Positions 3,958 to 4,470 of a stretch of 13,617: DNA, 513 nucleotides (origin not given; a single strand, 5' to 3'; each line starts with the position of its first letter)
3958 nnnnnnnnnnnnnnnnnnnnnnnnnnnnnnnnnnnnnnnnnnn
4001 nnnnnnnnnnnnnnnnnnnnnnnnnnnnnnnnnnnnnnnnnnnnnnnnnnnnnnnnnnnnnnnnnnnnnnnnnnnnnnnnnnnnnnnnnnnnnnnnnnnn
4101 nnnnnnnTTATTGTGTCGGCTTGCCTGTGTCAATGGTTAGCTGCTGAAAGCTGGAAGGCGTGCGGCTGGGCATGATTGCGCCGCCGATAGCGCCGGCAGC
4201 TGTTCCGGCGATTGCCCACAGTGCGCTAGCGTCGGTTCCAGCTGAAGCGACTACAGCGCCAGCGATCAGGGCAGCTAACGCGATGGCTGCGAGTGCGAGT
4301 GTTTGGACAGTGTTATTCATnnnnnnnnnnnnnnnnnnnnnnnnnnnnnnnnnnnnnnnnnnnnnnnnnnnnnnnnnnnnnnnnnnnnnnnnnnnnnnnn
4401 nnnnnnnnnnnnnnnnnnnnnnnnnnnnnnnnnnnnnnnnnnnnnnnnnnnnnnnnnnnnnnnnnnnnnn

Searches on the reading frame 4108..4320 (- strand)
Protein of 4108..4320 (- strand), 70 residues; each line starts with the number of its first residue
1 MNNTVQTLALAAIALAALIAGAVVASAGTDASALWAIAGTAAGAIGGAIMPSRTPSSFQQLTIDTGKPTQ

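Call 3: search_protein_families(library=pfam, proteins=[window:4108-4320:-], max_evalue=0.01)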
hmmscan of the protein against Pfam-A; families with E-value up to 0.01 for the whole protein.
window:4108-4320:- (70 aa): 0 families

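Call 4: search_protein_families(library=phrogs, proteins=[window:4108-4320:-], max_evalue=0.01)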
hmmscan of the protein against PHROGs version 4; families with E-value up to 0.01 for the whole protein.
window:4108-4320:- (70 aa): 0 families
